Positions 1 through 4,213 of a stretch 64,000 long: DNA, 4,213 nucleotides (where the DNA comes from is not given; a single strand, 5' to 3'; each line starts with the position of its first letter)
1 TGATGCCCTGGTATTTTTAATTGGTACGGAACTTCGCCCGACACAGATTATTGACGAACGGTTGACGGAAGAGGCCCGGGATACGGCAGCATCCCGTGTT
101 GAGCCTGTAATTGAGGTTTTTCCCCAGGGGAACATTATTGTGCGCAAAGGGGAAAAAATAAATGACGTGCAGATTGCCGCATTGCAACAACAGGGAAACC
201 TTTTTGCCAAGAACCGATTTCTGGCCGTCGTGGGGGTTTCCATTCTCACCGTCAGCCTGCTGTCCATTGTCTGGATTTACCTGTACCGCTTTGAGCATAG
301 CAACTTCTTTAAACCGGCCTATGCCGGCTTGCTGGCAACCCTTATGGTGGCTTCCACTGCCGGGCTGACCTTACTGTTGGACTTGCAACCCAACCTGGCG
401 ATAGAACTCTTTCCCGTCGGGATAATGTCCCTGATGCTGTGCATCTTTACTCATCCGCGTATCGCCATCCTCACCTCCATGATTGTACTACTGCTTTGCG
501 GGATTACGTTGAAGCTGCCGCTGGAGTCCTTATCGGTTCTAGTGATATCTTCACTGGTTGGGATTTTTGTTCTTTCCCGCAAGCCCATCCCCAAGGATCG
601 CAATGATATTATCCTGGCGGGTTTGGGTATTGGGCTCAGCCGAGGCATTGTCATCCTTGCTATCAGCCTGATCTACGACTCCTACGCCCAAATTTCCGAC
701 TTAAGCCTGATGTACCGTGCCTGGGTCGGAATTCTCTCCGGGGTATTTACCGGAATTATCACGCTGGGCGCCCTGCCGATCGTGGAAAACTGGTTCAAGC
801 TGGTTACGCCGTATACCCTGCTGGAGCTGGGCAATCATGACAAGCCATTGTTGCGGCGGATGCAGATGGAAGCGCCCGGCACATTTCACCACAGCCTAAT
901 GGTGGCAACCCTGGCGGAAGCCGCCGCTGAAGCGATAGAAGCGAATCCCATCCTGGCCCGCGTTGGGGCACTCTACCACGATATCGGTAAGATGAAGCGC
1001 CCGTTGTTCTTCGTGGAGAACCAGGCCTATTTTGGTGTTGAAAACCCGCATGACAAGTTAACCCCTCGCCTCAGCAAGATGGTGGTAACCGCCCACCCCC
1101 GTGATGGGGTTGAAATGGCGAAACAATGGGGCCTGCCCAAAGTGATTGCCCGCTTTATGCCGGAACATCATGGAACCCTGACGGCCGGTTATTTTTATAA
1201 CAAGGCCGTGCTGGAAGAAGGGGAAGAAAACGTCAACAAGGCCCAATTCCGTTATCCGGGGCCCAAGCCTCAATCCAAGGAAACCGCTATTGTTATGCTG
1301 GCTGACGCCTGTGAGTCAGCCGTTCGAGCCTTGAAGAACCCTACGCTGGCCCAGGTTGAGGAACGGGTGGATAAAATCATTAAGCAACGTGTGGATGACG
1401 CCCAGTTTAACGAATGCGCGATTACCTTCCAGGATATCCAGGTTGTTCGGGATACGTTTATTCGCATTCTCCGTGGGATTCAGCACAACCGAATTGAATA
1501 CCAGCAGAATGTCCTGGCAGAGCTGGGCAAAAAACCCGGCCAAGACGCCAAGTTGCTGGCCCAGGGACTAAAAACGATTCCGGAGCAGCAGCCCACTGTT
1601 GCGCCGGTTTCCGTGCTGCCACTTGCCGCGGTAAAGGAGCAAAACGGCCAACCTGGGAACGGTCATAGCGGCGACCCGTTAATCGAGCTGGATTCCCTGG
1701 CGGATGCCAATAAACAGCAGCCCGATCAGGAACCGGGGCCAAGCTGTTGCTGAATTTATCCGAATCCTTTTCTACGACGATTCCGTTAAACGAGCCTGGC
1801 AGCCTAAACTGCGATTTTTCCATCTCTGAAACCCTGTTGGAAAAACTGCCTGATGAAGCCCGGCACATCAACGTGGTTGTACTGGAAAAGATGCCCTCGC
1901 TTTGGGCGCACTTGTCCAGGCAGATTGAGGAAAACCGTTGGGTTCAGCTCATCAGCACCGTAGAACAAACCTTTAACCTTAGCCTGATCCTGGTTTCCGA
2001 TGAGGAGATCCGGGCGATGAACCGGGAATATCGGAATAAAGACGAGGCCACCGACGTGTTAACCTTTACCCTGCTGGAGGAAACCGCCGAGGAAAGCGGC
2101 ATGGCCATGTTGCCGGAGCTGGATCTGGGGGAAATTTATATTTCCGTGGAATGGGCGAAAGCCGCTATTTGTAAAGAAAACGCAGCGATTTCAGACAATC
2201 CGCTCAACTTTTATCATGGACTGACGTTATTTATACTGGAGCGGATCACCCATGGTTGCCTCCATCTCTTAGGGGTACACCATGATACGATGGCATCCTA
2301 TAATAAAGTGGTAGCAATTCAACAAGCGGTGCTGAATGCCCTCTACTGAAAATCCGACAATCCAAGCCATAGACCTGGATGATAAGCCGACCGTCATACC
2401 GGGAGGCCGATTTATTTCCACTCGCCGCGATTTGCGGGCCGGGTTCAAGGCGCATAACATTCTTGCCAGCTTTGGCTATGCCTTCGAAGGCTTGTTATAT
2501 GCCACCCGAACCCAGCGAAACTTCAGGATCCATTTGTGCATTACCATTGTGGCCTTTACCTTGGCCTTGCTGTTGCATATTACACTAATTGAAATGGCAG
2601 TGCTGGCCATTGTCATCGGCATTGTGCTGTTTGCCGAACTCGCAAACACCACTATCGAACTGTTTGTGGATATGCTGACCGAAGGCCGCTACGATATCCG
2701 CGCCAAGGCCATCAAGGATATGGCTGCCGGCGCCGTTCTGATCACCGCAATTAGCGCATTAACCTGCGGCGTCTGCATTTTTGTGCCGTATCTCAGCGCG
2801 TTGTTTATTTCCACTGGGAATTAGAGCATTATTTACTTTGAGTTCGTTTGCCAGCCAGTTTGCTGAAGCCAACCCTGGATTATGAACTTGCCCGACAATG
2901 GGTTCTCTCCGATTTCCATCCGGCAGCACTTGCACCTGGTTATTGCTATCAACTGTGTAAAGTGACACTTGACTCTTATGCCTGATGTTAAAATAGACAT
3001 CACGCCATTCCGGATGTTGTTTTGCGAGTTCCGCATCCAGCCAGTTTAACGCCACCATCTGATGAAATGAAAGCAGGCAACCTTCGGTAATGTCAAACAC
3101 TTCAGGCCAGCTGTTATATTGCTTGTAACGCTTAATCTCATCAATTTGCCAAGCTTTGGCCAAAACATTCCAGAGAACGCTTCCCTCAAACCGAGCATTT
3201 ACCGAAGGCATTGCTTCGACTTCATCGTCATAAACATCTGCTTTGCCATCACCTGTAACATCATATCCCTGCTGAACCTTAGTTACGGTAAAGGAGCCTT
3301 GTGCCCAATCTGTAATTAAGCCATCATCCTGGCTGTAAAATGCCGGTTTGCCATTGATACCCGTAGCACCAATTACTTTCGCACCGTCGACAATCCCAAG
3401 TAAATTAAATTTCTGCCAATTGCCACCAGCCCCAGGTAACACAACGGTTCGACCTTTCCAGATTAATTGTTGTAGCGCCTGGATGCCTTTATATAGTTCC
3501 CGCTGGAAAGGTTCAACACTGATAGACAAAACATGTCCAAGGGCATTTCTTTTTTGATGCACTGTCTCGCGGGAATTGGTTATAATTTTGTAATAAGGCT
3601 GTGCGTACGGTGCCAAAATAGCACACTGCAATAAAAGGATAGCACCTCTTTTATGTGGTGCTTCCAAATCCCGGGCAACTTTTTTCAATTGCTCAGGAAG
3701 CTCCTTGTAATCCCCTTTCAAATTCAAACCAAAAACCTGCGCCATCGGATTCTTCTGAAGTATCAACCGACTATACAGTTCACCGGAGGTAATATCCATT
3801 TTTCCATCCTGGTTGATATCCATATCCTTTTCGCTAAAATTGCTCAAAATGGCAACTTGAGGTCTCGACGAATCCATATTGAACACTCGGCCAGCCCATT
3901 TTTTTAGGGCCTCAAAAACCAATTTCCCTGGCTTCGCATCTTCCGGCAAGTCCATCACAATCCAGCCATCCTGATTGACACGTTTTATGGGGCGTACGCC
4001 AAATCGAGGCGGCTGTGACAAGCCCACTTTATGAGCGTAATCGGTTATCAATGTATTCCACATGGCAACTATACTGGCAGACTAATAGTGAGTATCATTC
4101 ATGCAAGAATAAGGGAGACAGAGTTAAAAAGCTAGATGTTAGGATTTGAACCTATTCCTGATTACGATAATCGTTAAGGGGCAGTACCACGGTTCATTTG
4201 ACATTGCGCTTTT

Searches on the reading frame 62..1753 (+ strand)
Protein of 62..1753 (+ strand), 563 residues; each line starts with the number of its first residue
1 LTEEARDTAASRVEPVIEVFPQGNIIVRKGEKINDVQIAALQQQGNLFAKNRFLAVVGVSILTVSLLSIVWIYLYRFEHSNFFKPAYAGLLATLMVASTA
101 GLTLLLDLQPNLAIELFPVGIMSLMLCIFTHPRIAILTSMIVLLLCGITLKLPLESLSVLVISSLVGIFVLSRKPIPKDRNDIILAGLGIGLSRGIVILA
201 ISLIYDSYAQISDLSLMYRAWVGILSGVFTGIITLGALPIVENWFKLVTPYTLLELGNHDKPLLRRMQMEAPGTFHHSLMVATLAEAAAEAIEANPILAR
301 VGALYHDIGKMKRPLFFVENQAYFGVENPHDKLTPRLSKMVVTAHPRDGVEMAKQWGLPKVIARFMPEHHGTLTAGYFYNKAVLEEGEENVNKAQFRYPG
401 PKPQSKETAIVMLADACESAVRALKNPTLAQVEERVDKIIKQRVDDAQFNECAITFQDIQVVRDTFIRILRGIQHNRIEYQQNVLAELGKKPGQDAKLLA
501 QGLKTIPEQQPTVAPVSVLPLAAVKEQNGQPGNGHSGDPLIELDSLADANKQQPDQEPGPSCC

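Call 7: search_protein_families(library=pfam, proteins=[window:62-1753:+], max_evalue=0.01)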
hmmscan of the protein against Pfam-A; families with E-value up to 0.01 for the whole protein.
window:62-1753:+ (563 aa): 4 families
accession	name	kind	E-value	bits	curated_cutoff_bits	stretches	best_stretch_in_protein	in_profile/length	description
PF07698.17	7TM-7TMR_HD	-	5.5e-27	95.4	29.4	1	54-249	2-190/190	7TM receptor with intracellular HD hydrolase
PF01966.28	HD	-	2.4e-18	66.9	22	1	274-418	1-114/116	HD domain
PF07697.16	7TMR-HDED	-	3.6e-07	30.8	27.6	1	2-45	178-221/224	7TM-HD extracellular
PF08668.18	HDOD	-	1.1e-05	25.4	22.9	1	268-370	89-194/196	HDOD domain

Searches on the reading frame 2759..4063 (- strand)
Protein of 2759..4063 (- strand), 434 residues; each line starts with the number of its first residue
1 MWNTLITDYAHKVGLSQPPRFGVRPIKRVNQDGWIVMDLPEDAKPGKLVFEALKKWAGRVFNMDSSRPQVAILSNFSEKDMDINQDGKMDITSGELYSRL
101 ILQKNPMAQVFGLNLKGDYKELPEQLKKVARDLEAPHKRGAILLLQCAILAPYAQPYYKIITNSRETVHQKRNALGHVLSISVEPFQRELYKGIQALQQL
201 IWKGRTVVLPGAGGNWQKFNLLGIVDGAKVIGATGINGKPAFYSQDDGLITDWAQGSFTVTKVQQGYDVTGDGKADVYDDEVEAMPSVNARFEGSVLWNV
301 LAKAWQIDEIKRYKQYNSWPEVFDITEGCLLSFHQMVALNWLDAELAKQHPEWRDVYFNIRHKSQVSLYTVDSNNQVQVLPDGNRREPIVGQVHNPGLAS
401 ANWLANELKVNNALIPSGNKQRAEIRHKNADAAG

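Call 7: search_protein_families(library=pfam, proteins=[window:2759-4063:-], max_evalue=0.01)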
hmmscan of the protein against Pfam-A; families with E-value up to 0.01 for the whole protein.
window:2759-4063:- (434 aa): 1 family
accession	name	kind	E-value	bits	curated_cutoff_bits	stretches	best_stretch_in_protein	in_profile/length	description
PF01839.29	FG-GAP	-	0.002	18.4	22.1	0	266-277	8-18/37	FG-GAP repeat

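Call 9: search_protein_families(library=ncbifam, proteins=[window:2759-4063:-], max_evalue=0.01)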
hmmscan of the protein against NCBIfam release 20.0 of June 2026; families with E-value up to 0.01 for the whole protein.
window:2759-4063:- (434 aa): 0 families
